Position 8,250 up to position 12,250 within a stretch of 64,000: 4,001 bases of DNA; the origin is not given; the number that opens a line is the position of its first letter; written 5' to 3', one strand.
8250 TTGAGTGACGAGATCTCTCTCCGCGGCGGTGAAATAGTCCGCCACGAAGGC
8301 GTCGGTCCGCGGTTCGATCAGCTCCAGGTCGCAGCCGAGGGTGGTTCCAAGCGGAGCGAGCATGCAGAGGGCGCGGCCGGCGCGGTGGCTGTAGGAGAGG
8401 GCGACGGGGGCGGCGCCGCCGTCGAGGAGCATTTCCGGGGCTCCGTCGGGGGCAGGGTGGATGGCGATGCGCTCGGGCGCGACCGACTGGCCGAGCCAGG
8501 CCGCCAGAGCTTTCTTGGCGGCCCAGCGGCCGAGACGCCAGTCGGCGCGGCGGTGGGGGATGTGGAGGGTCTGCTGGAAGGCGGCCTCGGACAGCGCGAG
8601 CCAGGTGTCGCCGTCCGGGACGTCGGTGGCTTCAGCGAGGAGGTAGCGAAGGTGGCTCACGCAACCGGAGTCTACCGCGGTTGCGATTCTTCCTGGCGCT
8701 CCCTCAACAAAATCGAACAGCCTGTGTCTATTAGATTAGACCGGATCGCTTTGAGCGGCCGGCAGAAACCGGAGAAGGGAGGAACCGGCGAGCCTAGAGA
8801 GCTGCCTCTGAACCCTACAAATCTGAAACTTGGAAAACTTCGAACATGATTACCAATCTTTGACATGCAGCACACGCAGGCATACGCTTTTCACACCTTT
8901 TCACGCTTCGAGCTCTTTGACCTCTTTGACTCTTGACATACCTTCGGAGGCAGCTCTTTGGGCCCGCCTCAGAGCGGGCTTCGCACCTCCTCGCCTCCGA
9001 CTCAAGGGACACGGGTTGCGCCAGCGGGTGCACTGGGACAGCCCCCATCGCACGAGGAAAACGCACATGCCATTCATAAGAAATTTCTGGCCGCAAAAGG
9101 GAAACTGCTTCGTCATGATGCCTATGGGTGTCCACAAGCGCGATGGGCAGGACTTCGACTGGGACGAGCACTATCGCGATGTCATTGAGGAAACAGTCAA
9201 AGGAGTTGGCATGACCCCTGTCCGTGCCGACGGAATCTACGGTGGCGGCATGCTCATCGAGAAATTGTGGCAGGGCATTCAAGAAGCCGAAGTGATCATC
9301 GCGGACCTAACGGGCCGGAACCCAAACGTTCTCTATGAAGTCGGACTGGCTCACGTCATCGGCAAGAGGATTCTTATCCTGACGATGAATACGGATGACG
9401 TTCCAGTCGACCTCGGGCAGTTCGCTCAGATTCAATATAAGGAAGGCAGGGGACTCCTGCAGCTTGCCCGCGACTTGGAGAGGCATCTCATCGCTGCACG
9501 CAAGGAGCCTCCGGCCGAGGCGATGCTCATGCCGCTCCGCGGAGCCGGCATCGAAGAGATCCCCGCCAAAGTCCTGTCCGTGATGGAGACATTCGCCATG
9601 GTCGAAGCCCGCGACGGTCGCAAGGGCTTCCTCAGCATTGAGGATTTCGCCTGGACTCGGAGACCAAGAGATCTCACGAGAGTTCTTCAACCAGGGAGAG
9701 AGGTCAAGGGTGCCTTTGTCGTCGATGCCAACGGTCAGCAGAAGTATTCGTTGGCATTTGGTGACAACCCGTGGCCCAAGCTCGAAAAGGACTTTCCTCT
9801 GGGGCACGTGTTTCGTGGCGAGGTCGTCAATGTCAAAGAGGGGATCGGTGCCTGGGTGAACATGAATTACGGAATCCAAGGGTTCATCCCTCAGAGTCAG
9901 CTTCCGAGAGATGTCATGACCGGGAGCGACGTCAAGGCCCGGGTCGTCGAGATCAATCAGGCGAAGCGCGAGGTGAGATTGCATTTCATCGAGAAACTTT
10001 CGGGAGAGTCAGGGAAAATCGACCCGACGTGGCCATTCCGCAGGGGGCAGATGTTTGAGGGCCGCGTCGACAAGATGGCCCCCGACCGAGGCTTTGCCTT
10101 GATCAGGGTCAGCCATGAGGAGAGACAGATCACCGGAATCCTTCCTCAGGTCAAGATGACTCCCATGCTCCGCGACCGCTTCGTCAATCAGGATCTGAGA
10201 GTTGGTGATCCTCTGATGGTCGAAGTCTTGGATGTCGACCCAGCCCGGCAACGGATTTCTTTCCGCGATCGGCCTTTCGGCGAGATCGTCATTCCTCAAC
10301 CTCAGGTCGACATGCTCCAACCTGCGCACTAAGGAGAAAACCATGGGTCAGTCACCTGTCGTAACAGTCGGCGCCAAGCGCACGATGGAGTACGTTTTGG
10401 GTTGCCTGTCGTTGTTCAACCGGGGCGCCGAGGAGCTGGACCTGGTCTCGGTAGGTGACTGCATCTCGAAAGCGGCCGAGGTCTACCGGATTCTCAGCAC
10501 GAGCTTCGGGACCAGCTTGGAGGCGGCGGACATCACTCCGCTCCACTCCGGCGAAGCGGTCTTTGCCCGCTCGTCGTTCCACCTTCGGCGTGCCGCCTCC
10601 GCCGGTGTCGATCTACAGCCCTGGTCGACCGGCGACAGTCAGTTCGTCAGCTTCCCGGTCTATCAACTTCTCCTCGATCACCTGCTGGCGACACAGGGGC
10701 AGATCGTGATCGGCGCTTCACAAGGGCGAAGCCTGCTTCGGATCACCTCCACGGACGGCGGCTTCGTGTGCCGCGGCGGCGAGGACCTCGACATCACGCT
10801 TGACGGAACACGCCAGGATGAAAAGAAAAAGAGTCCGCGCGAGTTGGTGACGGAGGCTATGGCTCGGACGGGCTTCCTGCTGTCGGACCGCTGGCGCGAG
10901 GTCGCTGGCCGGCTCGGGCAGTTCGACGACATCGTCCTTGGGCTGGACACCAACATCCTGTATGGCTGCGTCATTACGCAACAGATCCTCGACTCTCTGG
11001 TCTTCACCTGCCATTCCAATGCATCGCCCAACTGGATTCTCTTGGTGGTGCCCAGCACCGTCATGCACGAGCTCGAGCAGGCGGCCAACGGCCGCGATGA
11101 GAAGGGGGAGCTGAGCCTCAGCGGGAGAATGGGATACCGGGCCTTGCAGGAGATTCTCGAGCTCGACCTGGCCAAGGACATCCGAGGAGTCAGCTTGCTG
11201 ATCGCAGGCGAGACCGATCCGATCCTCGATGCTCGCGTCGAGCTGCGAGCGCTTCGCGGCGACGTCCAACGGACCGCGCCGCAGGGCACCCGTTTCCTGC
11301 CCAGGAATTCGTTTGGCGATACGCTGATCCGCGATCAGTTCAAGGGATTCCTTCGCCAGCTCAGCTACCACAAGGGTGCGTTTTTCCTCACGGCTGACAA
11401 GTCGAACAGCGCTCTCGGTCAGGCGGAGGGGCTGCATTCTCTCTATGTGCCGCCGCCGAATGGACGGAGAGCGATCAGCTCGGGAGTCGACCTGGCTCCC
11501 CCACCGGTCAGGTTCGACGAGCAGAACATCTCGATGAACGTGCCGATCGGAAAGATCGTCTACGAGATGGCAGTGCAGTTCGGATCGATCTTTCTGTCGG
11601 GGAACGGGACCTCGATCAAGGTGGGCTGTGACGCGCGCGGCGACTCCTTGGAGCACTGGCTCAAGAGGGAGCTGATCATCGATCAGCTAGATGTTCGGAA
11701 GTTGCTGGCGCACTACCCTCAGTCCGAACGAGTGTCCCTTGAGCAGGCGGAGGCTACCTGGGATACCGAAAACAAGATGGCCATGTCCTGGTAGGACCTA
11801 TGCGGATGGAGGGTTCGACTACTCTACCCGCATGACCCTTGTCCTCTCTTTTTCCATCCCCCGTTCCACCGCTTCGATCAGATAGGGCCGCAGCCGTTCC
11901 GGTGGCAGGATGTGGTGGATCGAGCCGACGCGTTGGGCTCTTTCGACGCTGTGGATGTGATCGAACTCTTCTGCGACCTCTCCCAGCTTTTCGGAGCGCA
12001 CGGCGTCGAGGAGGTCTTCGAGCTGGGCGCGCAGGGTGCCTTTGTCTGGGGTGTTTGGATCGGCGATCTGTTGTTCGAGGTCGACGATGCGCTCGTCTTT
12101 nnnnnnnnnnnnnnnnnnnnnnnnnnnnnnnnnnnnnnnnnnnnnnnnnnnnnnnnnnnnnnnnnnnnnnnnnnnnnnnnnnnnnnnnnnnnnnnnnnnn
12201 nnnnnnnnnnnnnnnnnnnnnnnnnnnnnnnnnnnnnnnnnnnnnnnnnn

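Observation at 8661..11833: Low-GC two-gene island: NDT/TIR-like + 3xS1 protein coupled to an Alba + PIN nuclease; candidate undescribed RNA-centred conflict system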

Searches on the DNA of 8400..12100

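Call 47: search_rna_families(source=window, start=8400, end=12100, threshold=evalue, max_evalue=1)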
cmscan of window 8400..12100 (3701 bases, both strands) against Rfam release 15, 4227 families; matches with E-value up to 1: 0.
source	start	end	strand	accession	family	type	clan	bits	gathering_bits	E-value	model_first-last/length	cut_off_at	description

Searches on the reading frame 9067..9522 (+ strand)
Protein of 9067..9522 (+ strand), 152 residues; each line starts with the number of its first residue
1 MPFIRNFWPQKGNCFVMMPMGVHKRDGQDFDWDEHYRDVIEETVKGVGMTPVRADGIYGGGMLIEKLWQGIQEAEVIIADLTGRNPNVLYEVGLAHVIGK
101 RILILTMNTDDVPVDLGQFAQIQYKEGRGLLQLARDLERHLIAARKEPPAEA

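Call 30: search_solved_structures(query=A3, max_evalue=10, show_alignments=3)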
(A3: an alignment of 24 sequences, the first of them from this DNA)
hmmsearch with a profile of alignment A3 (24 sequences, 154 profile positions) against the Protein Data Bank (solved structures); distinct sequences matched with E-value up to 10: 20.
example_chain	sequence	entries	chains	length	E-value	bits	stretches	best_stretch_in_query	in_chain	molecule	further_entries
2klh_A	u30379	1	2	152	1.1e-07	35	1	36-108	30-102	c-Myc-responsive protein Rcl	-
4fyh_A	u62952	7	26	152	2.6e-07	33.7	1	36-108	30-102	Deoxyribonucleoside 5'-monophosphate N-glycosidase | 2'-deoxynucleoside 5'-phosphate N-hydrolase 1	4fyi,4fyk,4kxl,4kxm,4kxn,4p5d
2khz_A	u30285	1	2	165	6.2e-07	32.4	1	36-108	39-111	c-Myc-responsive protein Rcl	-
8rpt_B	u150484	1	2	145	3.9e-06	29.9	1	37-108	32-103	2'-deoxynucleoside 5'-phosphate N-hydrolase 1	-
8rps_C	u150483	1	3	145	9.5e-06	28.6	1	37-108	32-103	2'-deoxynucleoside 5'-phosphate N-hydrolase 1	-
9da1_A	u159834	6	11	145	1.8e-05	27.7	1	37-108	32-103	5-hydroxymethyl-dUMP N-hydrolase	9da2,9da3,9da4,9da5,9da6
8os9_A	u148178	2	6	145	1.8e-05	27.7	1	37-108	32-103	2'-deoxynucleoside 5'-phosphate N-hydrolase 1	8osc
8rqd_C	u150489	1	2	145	1.8e-05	27.7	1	37-108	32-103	2'-deoxynucleoside 5'-phosphate N-hydrolase 1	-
8qhr_A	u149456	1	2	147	1.8e-05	27.7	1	37-108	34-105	2'-deoxynucleoside 5'-phosphate N-hydrolase 1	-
9i3q_A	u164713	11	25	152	2e-05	27.6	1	38-108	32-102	5-hydroxymethyl-dUMP N-hydrolase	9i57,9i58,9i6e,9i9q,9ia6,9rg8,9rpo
4p5e_A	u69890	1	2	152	2e-05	27.6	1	38-108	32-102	2'-deoxynucleoside 5'-phosphate N-hydrolase 1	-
8qhq_A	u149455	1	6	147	0.00015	24.7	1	37-108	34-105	2'-deoxynucleoside 5'-phosphate N-hydrolase 1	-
7un8_A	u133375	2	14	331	0.0054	19.7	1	82-143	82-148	CD-NTase-associated protein 12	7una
2a0k_A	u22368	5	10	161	0.37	13.7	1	35-111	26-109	Nucleoside 2-deoxyribosyltransferase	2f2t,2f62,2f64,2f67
8pqp_A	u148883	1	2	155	1.1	12.2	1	63-110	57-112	Nucleoside 2-deoxyribosyltransferase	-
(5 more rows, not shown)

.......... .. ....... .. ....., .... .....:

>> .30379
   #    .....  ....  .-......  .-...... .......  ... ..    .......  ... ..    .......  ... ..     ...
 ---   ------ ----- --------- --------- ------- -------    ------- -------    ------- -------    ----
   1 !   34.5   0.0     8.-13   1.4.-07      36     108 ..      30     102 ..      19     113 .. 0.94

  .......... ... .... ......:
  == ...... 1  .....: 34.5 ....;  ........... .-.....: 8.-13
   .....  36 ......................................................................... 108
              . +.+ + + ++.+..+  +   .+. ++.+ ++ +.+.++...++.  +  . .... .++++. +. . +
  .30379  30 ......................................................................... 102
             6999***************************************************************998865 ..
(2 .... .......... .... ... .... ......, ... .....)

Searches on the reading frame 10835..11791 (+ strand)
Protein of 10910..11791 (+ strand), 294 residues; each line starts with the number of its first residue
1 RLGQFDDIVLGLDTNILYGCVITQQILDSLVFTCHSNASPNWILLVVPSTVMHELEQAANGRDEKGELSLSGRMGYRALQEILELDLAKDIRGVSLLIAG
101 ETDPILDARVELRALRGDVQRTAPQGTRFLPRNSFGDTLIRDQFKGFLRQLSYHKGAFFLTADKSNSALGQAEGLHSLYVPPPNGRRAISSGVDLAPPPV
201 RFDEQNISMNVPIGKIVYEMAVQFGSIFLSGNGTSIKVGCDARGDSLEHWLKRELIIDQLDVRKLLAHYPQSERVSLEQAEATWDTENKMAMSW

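Call 33: search_solved_structures(query=window:10910-11791:+, max_evalue=10, show_alignments=2)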
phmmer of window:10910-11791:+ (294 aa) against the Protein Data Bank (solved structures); distinct sequences matched with E-value up to 10: 11.
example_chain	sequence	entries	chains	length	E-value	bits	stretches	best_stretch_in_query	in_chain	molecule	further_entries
6tba_6B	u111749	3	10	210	0.29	13.8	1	162-211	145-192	Uncharacterized protein | Distal tail protein Rcc01695 | Putative gene transfer agent protein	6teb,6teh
9upf_B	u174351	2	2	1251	0.3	13.8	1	212-289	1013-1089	Cyclic nucleotide-gated channel beta-1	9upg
2xzo_A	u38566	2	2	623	0.45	13.2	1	52-121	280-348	REGULATOR OF NONSENSE TRANSCRIPTS 1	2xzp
2gjk_A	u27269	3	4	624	0.45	13.2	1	52-121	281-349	Regulator of nonsense transcripts 1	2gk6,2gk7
6ej5_A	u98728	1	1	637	0.46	13.2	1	52-121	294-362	Regulator of nonsense transcripts 1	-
3lpe_B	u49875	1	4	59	0.47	13.1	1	28-71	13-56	DNA-directed RNA polymerase subunit E''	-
2wjv_A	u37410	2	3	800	0.62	12.7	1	52-121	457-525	REGULATOR OF NONSENSE TRANSCRIPTS 1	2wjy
9qwn_A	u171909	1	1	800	0.62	12.7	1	52-121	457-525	Isoform 2 of Regulator of nonsense transcripts 1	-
7rh9_B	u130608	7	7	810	0.65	12.7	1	212-289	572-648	Cyclic nucleotide-gated cation channel beta-1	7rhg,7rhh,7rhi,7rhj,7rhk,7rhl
4zn1_B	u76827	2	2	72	0.93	12.2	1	28-71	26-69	Transcription elongation factor Spt4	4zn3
8ev8_D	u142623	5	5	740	1.9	11.2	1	241-283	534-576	Cyclic nucleotide-gated cation channel beta-3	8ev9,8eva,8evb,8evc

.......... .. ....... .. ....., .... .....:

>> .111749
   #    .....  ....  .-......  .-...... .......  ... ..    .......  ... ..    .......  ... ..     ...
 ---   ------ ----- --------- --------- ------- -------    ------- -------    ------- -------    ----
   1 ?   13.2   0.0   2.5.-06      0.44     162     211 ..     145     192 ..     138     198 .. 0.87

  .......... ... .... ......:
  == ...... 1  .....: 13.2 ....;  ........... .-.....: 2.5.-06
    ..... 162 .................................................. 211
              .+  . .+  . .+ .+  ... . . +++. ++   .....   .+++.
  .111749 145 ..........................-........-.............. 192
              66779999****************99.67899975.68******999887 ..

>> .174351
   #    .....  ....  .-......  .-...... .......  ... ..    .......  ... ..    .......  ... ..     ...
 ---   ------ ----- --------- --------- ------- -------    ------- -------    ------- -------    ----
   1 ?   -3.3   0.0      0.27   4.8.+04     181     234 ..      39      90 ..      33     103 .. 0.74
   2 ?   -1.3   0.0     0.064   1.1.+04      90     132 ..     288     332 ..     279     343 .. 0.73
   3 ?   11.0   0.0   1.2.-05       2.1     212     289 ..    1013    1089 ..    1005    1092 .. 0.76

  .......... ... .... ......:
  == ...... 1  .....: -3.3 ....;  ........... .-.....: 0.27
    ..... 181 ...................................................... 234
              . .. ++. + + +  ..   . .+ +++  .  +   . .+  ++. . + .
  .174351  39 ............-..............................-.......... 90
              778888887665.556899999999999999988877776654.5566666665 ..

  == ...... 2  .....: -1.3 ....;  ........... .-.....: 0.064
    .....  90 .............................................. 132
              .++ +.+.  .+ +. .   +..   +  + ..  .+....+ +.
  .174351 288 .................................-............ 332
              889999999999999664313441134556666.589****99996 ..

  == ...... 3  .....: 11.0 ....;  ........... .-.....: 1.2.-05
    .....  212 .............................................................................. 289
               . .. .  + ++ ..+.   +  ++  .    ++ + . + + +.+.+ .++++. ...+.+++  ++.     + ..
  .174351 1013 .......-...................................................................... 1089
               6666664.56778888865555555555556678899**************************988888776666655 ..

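Call 62: search_solved_structures(query=A4, max_evalue=10, show_alignments=3)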
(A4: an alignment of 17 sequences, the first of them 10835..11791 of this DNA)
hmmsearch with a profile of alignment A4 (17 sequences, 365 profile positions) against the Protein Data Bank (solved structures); distinct sequences matched with E-value up to 10: 1.
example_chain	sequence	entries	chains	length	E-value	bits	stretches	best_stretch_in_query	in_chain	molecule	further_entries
4ax2_A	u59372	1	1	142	0.1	14.7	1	280-345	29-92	RAP1B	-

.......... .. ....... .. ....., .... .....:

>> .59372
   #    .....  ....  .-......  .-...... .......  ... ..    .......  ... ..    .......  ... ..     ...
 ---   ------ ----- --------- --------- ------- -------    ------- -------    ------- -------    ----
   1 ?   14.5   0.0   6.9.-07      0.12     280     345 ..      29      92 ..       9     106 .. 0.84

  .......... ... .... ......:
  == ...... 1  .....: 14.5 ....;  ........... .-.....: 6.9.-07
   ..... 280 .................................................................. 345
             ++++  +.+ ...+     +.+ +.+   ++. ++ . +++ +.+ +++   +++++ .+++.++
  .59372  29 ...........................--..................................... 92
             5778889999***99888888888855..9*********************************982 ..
